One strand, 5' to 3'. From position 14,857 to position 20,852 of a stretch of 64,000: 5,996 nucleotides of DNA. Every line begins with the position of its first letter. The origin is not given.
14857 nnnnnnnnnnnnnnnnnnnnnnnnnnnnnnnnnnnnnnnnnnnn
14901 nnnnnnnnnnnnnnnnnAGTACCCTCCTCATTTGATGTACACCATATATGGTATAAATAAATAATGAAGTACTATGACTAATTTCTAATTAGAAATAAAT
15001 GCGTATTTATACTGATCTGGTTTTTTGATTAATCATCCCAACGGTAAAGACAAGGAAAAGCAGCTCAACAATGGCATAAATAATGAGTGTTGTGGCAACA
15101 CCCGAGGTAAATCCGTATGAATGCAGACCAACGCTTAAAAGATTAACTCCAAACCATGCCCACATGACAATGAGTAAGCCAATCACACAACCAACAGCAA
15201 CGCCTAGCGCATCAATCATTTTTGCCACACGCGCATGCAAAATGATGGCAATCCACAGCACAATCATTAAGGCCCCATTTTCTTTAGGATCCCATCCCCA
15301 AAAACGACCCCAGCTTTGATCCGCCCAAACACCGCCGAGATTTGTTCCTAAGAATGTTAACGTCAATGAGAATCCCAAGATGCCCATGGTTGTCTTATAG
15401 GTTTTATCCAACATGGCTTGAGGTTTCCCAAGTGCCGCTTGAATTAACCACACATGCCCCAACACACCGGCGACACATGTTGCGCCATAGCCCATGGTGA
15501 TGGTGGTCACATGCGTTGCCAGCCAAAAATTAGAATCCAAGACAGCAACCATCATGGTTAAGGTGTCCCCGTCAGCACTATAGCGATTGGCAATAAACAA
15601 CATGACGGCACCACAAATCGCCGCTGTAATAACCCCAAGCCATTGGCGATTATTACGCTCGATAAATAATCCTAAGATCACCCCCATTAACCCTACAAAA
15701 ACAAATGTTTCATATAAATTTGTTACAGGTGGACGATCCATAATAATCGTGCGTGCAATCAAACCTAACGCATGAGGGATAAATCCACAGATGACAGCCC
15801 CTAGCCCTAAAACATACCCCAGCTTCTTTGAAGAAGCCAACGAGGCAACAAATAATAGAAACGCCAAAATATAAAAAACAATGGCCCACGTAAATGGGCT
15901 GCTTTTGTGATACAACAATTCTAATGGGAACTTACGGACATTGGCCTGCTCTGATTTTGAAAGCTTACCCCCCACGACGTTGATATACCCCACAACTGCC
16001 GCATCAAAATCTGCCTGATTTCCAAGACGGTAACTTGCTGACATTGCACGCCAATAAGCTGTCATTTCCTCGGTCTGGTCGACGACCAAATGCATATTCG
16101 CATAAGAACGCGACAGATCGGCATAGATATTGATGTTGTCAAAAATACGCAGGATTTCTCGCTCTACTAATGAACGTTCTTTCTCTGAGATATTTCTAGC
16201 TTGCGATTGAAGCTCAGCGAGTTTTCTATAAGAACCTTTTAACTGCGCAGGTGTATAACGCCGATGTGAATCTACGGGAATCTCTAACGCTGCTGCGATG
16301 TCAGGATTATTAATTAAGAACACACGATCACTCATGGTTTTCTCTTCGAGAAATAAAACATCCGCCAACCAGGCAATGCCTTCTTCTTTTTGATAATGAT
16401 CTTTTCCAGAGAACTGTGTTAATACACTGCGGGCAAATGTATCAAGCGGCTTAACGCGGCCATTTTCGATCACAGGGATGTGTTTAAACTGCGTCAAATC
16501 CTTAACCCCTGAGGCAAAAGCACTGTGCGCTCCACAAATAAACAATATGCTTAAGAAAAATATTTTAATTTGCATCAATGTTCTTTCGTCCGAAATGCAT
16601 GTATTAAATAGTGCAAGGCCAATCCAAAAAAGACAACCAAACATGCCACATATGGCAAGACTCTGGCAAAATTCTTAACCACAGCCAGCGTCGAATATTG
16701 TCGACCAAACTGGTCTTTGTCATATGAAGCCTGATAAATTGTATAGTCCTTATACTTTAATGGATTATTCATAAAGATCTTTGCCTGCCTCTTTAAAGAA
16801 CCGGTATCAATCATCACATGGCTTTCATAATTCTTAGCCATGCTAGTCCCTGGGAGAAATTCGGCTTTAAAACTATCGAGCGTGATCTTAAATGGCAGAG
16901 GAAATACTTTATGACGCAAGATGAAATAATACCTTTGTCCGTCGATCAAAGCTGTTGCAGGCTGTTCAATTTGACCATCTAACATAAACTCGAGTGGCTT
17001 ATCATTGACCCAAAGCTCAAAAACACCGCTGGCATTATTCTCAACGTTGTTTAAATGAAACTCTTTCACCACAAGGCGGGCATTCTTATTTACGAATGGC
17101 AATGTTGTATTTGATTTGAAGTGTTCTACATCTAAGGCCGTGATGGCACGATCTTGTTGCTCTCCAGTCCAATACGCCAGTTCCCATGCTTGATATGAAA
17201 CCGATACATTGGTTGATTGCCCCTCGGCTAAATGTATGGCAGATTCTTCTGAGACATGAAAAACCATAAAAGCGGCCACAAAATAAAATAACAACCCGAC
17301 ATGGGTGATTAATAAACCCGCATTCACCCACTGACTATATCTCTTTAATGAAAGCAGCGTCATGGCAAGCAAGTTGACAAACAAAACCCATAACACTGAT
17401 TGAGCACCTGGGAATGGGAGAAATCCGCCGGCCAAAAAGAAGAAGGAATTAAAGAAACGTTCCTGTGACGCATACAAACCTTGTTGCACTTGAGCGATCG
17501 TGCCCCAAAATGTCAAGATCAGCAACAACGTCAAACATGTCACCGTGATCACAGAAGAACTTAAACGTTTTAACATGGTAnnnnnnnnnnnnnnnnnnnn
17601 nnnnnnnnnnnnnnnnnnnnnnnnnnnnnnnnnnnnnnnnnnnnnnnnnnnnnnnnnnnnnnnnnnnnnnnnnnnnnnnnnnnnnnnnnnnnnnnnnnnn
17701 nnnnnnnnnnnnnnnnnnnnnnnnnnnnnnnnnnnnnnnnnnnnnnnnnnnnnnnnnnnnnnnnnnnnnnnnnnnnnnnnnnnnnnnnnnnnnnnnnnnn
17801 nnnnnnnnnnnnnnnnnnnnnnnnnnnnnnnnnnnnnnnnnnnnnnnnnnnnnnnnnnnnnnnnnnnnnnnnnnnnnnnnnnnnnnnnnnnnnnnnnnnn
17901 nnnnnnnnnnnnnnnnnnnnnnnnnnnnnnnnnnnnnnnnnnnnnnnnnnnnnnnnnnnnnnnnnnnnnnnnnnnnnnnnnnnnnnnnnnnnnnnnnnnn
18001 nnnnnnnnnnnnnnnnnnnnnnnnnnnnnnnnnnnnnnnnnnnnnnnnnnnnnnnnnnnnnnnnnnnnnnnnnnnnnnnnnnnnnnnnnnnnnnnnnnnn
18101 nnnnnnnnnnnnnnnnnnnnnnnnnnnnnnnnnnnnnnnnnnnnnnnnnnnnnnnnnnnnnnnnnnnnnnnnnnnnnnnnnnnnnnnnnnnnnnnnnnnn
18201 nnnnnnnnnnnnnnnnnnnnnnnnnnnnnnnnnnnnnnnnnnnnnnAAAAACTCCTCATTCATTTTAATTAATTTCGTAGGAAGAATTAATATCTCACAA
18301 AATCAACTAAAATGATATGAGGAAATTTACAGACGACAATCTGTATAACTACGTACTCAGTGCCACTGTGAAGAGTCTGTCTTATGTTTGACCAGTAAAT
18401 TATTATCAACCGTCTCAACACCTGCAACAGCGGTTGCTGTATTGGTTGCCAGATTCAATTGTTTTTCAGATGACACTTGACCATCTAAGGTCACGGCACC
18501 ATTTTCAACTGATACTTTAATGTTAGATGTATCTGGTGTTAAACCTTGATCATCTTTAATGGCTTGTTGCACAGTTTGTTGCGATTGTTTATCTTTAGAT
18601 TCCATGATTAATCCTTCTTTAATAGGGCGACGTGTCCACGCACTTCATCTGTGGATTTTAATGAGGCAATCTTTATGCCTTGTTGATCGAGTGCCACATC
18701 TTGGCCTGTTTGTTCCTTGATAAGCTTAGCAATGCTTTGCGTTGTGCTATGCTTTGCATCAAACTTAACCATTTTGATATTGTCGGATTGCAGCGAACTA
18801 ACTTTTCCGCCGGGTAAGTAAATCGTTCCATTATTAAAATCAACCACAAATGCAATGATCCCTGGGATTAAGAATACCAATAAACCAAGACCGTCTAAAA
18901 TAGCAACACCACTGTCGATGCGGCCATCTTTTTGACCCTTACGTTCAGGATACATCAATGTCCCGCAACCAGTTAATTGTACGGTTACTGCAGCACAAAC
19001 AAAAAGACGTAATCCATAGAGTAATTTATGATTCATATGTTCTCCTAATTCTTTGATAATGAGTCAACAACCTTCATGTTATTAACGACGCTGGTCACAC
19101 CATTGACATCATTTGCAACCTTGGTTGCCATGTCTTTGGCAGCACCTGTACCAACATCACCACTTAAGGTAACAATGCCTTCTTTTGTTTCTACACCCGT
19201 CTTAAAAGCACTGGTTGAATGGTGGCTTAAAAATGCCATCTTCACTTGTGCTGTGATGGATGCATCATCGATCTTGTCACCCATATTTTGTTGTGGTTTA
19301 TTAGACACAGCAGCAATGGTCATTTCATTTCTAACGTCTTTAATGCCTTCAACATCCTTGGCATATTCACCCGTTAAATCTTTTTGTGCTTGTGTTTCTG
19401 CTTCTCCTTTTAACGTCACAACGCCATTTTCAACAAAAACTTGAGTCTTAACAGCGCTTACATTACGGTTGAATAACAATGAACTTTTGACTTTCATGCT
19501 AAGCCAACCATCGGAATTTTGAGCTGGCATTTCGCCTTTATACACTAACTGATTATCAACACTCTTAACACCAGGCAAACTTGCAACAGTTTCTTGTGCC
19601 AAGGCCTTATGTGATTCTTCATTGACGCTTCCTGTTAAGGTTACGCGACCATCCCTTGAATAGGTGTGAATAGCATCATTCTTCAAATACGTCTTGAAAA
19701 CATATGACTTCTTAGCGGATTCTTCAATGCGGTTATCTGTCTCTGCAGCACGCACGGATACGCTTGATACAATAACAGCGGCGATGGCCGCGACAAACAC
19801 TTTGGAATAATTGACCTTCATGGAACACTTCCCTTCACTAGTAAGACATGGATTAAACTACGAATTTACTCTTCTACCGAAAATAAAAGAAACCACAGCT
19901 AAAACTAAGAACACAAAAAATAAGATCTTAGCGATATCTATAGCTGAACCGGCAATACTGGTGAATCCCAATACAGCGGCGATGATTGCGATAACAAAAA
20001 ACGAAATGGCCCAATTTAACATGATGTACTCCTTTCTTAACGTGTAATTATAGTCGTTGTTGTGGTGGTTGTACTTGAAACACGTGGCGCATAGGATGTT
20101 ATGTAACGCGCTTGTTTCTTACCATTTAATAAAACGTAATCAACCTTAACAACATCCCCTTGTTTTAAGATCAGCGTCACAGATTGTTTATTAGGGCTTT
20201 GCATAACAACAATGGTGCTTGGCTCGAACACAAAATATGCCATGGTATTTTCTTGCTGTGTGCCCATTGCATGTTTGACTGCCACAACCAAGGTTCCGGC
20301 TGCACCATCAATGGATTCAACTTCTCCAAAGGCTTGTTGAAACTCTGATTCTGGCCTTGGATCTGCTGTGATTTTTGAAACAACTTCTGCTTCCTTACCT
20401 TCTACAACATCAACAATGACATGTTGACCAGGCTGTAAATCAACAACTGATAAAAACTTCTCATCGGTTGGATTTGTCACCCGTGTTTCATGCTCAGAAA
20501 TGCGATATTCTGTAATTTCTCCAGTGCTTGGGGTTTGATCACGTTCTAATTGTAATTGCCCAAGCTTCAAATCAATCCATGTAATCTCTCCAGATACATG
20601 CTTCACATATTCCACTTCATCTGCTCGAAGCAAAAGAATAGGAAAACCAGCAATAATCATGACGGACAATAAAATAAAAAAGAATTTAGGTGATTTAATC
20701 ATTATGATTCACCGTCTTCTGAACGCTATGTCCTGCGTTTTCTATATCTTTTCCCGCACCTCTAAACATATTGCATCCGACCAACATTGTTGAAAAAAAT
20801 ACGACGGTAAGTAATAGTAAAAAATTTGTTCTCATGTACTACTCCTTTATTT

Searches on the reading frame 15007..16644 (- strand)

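Call 25: search_protein_families(library=pfam, proteins=[window:15007-16644:-], max_evalue=0.0001)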
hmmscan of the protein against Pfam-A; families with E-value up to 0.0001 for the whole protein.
window:15007-16644:- (545 aa): 1 family
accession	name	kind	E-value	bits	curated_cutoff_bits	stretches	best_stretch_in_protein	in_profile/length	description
PF01578.25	Cytochrom_C_asm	-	9e-23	81.5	29.9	1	308-508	2-212/212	Cytochrome C assembly protein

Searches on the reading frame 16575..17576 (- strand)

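Call 25: search_protein_families(library=pfam, proteins=[window:16575-17576:-], max_evalue=0.0001)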
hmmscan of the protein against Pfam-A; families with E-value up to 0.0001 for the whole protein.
window:16575-17576:- (333 aa): 1 family
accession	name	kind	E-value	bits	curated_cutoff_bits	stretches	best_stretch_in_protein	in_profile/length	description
PF05140.19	ResB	-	1.7e-14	53.9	24.6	1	223-287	201-267/486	ResB-like family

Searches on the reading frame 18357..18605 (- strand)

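Call 9: search_protein_families(library=pfam, proteins=[window:18357-18605:-], max_evalue=0.01)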
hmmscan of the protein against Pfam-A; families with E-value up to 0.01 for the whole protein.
window:18357-18605:- (82 aa): 1 family
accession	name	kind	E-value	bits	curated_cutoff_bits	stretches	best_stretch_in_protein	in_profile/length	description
PF04972.22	BON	-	7e-16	58.7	27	1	5-73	2-68/69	BON domain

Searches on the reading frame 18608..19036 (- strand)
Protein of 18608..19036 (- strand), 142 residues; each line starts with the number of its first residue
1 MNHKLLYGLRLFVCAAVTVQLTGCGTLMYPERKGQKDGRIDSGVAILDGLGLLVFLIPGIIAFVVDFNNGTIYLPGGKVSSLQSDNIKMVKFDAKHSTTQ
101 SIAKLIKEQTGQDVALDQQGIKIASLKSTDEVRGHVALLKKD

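Call 9: search_protein_families(library=pfam, proteins=[window:18608-19036:-], max_evalue=0.01)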
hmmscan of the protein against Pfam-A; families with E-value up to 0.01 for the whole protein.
window:18608-19036:- (142 aa): 0 families

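Call 43: search_protein_families(library=pfam, proteins=[window:18608-19036:-], max_evalue=5)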
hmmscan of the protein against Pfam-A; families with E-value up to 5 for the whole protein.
window:18608-19036:- (142 aa): 2 families
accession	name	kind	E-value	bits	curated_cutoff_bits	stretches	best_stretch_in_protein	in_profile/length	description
PF11045.13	YbjM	-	0.046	14.5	25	1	49-83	38-72/117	Putative inner membrane protein of Enterobacteriaceae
PF14654.11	Epiglycanin_C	-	0.2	12.3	27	1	44-104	25-85/91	Mucin, cleavage site, TM and cytoplasmic tail region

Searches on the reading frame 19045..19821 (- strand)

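Call 9: search_protein_families(library=pfam, proteins=[window:19045-19821:-], max_evalue=0.01)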
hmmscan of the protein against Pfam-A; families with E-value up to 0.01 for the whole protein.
window:19045-19821:- (258 aa): 3 families
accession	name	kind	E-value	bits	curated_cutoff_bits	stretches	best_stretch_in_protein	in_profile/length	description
PF04972.22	BON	-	3.5e-47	159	27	3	103-170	1-68/69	BON domain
PF21937.1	Yop-YscD_ppl_2nd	-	5.3e-06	26.5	27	0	56-91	27-63/67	YscD/CdsD-like Bon-like domain 2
PF00438.25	S-AdoMet_synt_N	-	0.005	17.8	33.1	0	114-161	28-75/99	S-adenosylmethionine synthetase, N-terminal domain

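Call 51: search_protein_families(library=ncbifam, proteins=[window:19045-19821:-], max_evalue=0.001)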
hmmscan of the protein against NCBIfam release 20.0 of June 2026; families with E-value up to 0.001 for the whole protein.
window:19045-19821:- (258 aa): 4 families
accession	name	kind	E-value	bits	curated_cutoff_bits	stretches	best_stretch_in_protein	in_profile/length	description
NF007858.0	PRK10568.1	equivalog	9e-29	100.6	174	2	28-169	59-204/206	molecular chaperone OsmY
NF008247.1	PRK11023.1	equivalog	1.3e-19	70.7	184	2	30-167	49-188/192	division/outer membrane stress-associated lipid-binding lipoprotein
NF008399.0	PRK11198.1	equivalog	2.1e-09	37.9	134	0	117-177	36-96/149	peptidoglycan-binding protein LysM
NF051434.1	ArfA_OmpATb_N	equivalog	4.8e-08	33.3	81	1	56-168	7-113/114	channel-forming protein ArfA/OmpATb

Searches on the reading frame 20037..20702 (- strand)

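Call 9: search_protein_families(library=pfam, proteins=[window:20037-20702:-], max_evalue=0.01)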
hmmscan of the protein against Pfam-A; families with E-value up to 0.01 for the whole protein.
window:20037-20702:- (221 aa): 1 family
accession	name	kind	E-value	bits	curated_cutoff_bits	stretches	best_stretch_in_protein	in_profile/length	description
PF11604.15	CusF_Ec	-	0.005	17.1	27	0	88-112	47-71/72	Copper binding periplasmic protein CusF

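Call 43: search_protein_families(library=pfam, proteins=[window:20037-20702:-], max_evalue=5)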
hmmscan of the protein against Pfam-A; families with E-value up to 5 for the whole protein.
window:20037-20702:- (221 aa): 3 families
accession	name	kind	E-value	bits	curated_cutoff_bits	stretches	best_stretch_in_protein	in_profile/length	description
PF11604.15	CusF_Ec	-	0.005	17.1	27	0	88-112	47-71/72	Copper binding periplasmic protein CusF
PF23402.1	LTI65_LTI78_NYQTKV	-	0.065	13.8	28.1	1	50-80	8-38/61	LTI65/LTI78 NYQTKV repeat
PF20477.3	DUF6719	-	0.2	11.9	27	0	15-73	5-63/78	Family of unknown function (DUF6719)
